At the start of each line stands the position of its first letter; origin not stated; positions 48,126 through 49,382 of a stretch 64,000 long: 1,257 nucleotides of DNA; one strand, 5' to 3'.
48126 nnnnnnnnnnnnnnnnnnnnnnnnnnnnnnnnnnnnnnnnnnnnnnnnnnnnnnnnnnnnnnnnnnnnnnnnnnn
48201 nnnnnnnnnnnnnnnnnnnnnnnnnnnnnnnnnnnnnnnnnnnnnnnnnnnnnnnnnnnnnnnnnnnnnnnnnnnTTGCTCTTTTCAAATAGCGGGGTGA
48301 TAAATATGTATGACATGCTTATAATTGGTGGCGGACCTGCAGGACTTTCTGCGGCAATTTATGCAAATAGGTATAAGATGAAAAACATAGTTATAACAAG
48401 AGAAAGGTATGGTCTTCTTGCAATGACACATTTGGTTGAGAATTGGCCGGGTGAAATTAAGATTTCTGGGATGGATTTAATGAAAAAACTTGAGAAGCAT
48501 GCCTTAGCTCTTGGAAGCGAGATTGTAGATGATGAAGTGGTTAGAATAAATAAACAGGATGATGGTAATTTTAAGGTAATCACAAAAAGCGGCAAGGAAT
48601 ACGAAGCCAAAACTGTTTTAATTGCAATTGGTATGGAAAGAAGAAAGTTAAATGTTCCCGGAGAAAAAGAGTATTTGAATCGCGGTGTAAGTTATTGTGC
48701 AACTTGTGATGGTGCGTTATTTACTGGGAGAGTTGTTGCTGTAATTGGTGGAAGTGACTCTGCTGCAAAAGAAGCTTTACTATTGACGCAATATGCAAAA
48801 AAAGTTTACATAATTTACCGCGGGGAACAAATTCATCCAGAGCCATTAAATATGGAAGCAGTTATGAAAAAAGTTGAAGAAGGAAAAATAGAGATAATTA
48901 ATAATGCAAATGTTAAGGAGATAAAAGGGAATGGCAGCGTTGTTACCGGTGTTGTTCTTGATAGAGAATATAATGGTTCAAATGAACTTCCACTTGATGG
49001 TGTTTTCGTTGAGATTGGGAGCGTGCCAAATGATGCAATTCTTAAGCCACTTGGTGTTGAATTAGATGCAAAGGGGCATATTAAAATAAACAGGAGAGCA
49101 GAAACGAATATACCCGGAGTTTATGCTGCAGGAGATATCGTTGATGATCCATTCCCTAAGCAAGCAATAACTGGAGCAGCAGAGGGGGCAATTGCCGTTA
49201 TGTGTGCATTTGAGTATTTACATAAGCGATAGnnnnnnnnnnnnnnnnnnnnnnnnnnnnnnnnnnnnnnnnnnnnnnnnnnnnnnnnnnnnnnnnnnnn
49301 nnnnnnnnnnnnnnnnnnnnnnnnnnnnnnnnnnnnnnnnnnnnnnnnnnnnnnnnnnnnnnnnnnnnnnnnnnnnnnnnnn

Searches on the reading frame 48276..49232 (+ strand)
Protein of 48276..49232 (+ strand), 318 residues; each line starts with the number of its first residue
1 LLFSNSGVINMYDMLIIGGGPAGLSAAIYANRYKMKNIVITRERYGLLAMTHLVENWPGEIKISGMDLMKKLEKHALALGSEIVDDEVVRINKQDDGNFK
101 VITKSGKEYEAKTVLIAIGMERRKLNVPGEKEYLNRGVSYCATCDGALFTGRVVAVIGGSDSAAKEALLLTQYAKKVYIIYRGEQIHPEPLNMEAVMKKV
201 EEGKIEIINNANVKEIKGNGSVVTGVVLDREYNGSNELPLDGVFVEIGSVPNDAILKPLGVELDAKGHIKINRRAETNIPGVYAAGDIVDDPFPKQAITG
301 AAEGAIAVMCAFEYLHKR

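Call 42: search_protein_families(library=pfam, proteins=[window:48276-49232:+], max_evalue=0.001)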
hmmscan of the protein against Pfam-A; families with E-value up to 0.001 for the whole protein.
window:48276-49232:+ (318 aa): 10 families
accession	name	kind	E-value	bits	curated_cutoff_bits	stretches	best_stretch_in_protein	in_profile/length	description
PF07992.20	Pyr_redox_2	-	3.6e-50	171.5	26.1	1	12-304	1-291/291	Pyridine nucleotide-disulphide oxidoreductase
PF13738.12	Pyr_redox_3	-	2.2e-28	99.8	30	2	85-286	101-305/305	Pyridine nucleotide-disulphide oxidoreductase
PF00070.33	Pyr_redox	-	5.9e-15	56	22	1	154-229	2-80/82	Pyridine nucleotide-disulphide oxidoreductase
PF01266.30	DAO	-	8e-10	39.2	27.9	0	65-125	148-213/353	FAD dependent oxidoreductase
PF00890.30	FAD_binding_2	-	2.1e-09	37.6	20.4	1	13-45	1-33/414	FAD binding domain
PF03486.20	HI0933_like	-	1.6e-07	31.5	50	0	13-42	2-31/244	HI0933-like protein Rossmann domain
PF01134.28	GIDA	-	1.6e-05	24.6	22.1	0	13-44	1-32/391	Glucose inhibited division protein A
PF01494.25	FAD_binding_3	-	0.0004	20.2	22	0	12-43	2-33/349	FAD binding domain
PF13454.12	NAD_binding_9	-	0.00042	20.8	21.8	0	81-120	116-154/155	FAD-NAD(P)-binding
PF05834.18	Lycopene_cycl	-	0.00074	19.1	23.4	0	13-36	1-26/380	Lycopene cyclase protein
